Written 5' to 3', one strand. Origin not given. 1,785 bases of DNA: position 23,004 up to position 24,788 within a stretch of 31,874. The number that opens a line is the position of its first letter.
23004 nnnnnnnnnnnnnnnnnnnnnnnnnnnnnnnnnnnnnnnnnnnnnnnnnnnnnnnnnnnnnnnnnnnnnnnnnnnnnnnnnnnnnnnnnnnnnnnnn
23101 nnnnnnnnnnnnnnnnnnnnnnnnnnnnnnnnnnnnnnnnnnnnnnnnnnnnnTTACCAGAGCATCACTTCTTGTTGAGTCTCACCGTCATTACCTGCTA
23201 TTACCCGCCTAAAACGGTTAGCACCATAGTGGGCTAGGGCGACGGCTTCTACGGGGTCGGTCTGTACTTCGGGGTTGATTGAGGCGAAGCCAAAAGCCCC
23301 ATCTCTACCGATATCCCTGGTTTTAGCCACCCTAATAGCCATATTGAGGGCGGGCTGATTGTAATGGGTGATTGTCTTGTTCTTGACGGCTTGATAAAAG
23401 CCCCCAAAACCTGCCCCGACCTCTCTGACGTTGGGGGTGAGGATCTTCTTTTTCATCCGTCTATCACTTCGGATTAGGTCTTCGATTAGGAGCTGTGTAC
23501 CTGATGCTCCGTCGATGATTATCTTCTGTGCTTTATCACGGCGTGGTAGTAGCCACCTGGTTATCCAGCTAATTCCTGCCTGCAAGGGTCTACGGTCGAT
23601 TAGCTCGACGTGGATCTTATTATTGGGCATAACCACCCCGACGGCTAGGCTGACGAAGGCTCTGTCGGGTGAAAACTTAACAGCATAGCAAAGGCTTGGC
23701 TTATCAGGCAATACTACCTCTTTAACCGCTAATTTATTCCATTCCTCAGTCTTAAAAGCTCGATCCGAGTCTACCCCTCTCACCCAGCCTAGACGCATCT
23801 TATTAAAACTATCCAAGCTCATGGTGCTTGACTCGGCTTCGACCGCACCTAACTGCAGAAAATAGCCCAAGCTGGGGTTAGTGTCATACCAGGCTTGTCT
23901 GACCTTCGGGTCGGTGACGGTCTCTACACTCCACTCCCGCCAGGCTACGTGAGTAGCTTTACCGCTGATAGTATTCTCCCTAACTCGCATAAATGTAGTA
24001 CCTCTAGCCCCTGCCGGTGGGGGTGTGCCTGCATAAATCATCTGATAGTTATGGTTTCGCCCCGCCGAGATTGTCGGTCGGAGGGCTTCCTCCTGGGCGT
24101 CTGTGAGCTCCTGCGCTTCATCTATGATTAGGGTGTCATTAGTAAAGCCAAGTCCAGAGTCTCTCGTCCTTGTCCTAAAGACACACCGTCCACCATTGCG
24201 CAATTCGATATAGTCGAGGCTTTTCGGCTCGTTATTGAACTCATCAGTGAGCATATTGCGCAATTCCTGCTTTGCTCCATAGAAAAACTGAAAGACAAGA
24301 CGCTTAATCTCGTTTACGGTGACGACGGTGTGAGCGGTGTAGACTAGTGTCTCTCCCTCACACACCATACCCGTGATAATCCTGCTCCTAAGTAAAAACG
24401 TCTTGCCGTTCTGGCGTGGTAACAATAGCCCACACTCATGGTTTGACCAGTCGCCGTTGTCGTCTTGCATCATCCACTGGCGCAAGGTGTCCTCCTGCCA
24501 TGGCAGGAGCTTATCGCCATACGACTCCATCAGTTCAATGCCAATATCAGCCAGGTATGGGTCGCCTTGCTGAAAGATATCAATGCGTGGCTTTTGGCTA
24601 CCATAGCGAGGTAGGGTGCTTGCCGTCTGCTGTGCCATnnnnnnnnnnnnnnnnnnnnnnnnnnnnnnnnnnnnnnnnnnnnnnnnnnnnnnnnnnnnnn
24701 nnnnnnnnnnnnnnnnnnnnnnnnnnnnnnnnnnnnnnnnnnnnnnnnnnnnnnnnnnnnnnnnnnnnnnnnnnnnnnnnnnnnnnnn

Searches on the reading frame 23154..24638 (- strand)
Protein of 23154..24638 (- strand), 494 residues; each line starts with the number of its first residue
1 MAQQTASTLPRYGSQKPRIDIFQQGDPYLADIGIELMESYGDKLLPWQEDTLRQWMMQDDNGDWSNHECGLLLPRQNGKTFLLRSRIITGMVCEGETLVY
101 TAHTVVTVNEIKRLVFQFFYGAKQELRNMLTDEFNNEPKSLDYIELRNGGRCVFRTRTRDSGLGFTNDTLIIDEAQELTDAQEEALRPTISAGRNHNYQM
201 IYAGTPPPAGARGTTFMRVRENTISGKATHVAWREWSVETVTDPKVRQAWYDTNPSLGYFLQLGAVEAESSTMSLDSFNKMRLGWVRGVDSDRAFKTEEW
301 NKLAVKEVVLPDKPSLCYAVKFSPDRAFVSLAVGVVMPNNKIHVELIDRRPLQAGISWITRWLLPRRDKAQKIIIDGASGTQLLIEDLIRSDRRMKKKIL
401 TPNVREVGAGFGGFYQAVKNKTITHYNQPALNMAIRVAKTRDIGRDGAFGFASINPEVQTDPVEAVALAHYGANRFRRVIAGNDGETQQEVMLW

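Call 49: search_protein_families(library=phrogs, proteins=[window:23154-24638:-], max_evalue=0.0001)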
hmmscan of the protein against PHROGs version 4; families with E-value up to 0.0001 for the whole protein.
window:23154-24638:- (494 aa): 5 families
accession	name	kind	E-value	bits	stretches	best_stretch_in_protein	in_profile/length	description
phrog_9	-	head and packaging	2.8e-52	179.6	1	4-477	52-667/812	terminase large subunit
phrog_17688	-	unknown function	1.7e-33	117.2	1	10-288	7-279/290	-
phrog_2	-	head and packaging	1.6e-17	64.5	1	42-419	264-549/807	terminase large subunit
phrog_7579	-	head and packaging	2.1e-08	34.7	1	71-285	22-212/239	terminase large subunit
phrog_6910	-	unknown function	7.6e-06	26.7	1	139-193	62-113/125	-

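Call 72: search_dna_similar(query=window:23154-24638:-, collection=phages, mode=protein, max_rows=12)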
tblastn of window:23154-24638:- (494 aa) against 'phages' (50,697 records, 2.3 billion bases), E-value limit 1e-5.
Records with a match: 1579; places in all: 1579; records where one place covers at least 80% of the query: 1418.
Best place of each record, by identity: <60% 1579.
By first word of the organism name: Mycobacterium 729; Gordonia 242; Propionibacterium 196; Arthrobacter 137; Microbacterium 88; Streptococcus 74; Cutibacterium 44; Rhodococcus 13; Lactococcus 13; Bifidobacterium 11; and 14 more.
By host as written in the record: Mycobacterium smegmatis mc2 155 456; Gordonia terrae 3612 200; Mycobacterium smegmatis mc#155 112; Propionibacterium acnes 98; Arthrobacter sp. ATCC 21022 98; Microbacterium foliorum NRRL B-24224 49; Cutibacterium acnes 48; Mycobacterium smegmatis mc2155 40; and 201 more.
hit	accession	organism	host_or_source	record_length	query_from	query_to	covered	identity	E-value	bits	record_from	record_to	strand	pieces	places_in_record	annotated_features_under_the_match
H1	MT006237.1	Bifidobacterium phage BigBern1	Bifidobacterium asteroides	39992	12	493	98%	34.5%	3e-70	249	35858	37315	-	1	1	hypothetical protein (x2)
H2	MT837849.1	Bacteriophage sp.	human fecal samples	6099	13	478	94%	34.9%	6e-70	248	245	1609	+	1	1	record has no annotation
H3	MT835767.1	Bacteriophage sp.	human fecal samples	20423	11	473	94%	34.7%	9e-61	221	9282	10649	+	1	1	record has no annotation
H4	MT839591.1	Bacteriophage sp.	human fecal samples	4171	13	478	94%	34.2%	2e-67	240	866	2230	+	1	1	record has no annotation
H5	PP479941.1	Faecalibacterium phage Aster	Faecalibacterium sp. HTF-238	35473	11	471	93%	34.5%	8e-63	227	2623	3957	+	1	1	terminase large subunit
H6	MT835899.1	Bacteriophage sp.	human fecal samples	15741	1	469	95%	33.7%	3e-64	231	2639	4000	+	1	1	record has no annotation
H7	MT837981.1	Bacteriophage sp.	human fecal samples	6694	4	478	96%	33.1%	2e-63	228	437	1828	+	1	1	record has no annotation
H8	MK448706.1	Streptococcus phage Javan221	Streptococcus equinus Ye01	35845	6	473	95%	33.5%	1e-63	229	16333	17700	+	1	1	terminase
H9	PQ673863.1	Streptococcus phage vB_SbS-pSY22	Streptococcus ruminicola CNU_77-47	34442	6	473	95%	33.5%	3e-63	228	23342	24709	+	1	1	terminase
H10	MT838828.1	Bacteriophage sp.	human fecal samples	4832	3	471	95%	33.1%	7e-58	212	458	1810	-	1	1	record has no annotation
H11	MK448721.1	Streptococcus phage Javan263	Streptococcus infantarius ATCC_BAA-102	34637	6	473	95%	32.9%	4e-62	225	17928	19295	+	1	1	terminase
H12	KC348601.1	Streptococcus phage phi7917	Streptococcus suis 7917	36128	8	473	94%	32.7%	1e-63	230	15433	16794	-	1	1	putative phage terminase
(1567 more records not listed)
